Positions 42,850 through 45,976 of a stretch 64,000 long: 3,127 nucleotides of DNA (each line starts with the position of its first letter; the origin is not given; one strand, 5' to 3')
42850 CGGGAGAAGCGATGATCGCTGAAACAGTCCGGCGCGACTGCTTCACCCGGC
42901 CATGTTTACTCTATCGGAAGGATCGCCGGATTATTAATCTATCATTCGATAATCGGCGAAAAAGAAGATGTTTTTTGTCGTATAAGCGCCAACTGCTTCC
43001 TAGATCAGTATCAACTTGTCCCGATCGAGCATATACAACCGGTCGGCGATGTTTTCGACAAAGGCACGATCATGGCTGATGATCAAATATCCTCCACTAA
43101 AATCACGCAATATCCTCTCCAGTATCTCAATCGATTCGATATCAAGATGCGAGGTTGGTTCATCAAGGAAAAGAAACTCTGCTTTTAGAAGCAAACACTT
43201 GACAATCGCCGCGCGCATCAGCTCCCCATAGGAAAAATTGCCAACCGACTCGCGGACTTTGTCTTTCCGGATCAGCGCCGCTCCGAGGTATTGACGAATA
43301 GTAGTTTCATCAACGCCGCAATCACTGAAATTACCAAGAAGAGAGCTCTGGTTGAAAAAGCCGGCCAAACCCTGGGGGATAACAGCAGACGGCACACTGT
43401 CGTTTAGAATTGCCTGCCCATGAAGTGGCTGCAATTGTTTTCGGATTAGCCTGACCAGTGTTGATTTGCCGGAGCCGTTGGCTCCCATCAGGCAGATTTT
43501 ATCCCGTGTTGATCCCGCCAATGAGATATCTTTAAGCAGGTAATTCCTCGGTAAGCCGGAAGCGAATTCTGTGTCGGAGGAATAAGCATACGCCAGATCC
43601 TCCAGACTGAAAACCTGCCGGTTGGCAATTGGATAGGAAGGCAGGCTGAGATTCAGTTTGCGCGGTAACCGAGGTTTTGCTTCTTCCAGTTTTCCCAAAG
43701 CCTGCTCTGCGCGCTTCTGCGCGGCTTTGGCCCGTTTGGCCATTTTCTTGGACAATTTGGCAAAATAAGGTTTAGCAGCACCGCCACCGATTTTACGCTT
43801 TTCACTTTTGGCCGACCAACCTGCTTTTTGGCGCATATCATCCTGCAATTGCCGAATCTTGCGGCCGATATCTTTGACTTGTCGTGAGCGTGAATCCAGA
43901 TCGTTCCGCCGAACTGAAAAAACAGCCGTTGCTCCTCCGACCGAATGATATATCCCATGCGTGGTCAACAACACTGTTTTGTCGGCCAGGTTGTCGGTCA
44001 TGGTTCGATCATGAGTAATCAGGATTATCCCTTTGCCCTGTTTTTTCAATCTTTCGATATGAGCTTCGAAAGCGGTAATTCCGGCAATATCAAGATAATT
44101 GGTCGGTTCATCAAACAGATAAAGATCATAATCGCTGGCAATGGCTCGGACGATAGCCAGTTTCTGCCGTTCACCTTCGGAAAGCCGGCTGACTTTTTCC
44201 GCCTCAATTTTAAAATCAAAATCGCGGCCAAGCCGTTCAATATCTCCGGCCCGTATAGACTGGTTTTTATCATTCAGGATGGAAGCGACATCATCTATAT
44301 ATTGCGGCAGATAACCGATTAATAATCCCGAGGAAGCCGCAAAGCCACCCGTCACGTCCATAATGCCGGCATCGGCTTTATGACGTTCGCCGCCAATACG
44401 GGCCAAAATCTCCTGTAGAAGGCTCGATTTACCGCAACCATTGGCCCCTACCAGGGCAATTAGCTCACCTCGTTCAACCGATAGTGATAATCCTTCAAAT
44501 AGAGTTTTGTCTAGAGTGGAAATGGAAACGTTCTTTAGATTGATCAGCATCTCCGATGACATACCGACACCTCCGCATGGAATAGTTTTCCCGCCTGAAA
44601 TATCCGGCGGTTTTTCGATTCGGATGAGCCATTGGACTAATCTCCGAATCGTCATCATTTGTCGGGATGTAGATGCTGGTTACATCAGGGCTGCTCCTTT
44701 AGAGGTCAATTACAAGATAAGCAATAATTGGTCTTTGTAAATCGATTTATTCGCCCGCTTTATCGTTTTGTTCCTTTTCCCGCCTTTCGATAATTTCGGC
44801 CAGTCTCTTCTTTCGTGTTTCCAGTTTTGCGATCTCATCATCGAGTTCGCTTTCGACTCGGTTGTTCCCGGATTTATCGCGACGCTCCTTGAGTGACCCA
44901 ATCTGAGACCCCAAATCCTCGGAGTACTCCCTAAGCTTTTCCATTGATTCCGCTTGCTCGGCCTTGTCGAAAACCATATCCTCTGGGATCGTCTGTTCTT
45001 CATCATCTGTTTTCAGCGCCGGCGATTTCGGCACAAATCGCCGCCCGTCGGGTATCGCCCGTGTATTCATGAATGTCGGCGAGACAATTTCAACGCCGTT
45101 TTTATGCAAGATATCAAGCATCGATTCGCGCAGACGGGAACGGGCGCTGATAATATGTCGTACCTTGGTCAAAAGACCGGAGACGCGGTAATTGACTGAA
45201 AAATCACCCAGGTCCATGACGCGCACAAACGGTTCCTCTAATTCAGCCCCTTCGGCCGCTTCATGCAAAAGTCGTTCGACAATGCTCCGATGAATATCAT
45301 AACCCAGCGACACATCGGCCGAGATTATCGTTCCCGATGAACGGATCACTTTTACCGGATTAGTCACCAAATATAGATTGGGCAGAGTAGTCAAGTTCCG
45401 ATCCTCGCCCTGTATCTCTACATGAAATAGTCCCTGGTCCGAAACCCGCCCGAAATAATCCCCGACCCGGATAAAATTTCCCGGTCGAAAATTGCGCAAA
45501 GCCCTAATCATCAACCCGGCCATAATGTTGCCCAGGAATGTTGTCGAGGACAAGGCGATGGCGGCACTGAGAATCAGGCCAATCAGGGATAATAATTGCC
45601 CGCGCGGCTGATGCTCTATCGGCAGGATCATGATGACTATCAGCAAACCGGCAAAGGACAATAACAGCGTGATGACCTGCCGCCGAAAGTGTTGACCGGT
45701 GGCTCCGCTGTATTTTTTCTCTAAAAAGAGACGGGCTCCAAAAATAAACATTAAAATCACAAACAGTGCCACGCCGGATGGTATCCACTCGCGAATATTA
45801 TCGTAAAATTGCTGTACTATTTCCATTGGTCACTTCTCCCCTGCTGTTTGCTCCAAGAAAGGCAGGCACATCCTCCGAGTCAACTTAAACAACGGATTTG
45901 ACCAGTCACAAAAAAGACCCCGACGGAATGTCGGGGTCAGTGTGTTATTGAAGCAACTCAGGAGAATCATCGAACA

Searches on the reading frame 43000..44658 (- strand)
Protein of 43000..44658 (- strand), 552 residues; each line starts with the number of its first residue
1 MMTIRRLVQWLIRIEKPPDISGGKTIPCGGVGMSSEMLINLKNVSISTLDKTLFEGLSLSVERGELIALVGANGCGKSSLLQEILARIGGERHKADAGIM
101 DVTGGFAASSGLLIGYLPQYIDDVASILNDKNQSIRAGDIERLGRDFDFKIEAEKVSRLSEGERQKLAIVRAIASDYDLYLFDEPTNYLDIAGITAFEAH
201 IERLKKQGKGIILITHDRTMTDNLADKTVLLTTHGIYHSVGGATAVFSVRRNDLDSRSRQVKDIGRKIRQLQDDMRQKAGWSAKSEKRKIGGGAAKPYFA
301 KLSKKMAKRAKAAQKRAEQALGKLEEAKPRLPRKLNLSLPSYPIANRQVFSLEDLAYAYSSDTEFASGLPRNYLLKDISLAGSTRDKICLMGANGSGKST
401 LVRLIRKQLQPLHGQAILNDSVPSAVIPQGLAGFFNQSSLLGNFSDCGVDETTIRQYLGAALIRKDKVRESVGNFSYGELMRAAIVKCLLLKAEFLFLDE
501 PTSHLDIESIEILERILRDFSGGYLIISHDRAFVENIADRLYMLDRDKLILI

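Call 32: search_protein_families(library=pfam, proteins=[window:43000-44658:-], max_evalue=0.0001)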
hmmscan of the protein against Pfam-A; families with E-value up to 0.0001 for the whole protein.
window:43000-44658:- (552 aa): 15 families
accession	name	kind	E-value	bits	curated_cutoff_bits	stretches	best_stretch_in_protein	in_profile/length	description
PF00005.33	ABC_tran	-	1.1e-40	139.9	25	2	55-187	2-137/137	ABC transporter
PF13304.12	AAA_21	-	2.5e-16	61.1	27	0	139-217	221-299/304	AAA domain, putative AbiEii toxin, Type IV TA system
PF02463.25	SMC_N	-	2.2e-13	50.6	40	0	66-89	26-49/220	RecF/RecN/SMC N terminal domain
PF13191.12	AAA_16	-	4.8e-09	37.4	32.6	0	63-116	23-66/167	AAA ATPase domain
PF13555.12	AAA_29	-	1.1e-07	31.9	27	0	385-402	22-39/61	P-loop containing region of AAA domain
PF13401.12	AAA_22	-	1.3e-07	32.4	27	0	386-518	6-108/130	AAA domain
PF13175.12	AAA_15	-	5.4e-07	30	32.1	0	66-147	25-83/374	AAA ATPase domain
PF07728.20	AAA_5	-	1.5e-06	28.7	22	0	388-410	2-24/139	AAA domain (dynein-related subfamily)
PF13521.12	AAA_28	-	3.1e-06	27.9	27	0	387-408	1-22/164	AAA domain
PF05729.18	NACHT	-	5.5e-06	26.8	26.7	0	66-93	2-29/167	NACHT domain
PF13476.12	AAA_23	-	1.9e-05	25.9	27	0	65-104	20-56/201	AAA domain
PF03193.22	RsgA_GTPase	-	2.6e-05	24.6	30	0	41-87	84-129/174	RsgA GTPase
PF13238.12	AAA_18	-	3e-05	24.9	29.4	0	388-411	1-23/128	AAA domain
PF10412.15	TrwB_AAD_bind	-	6.4e-05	22.4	20.5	0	66-108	17-57/387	Type IV secretion-system coupling protein DNA-binding domain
PF00931.28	NB-ARC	-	7.1e-05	22.6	23.5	0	56-87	11-41/248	NB-ARC domain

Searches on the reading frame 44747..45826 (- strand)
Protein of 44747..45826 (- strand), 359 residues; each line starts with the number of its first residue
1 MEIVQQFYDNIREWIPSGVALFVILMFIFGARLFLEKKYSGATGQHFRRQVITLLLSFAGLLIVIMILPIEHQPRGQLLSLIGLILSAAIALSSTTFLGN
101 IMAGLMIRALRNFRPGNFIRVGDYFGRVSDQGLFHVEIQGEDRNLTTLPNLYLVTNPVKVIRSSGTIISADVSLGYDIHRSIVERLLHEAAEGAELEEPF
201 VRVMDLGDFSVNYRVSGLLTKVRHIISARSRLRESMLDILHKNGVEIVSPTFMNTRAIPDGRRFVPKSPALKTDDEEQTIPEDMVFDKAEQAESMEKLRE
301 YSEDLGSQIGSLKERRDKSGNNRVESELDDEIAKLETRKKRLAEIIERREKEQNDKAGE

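Call 32: search_protein_families(library=pfam, proteins=[window:44747-45826:-], max_evalue=0.0001)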
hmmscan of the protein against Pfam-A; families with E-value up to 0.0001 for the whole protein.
window:44747-45826:- (359 aa): 2 families
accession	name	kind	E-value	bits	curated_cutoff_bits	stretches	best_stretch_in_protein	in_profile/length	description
PF00924.24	MS_channel_2nd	-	1.2e-10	41.8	20.2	1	98-158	3-63/68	Mechanosensitive ion channel, beta-domain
PF21082.3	MS_channel_3rd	-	9.5e-05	23.2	21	0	182-247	19-88/88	Mechanosensitive ion channel MscS, C-terminal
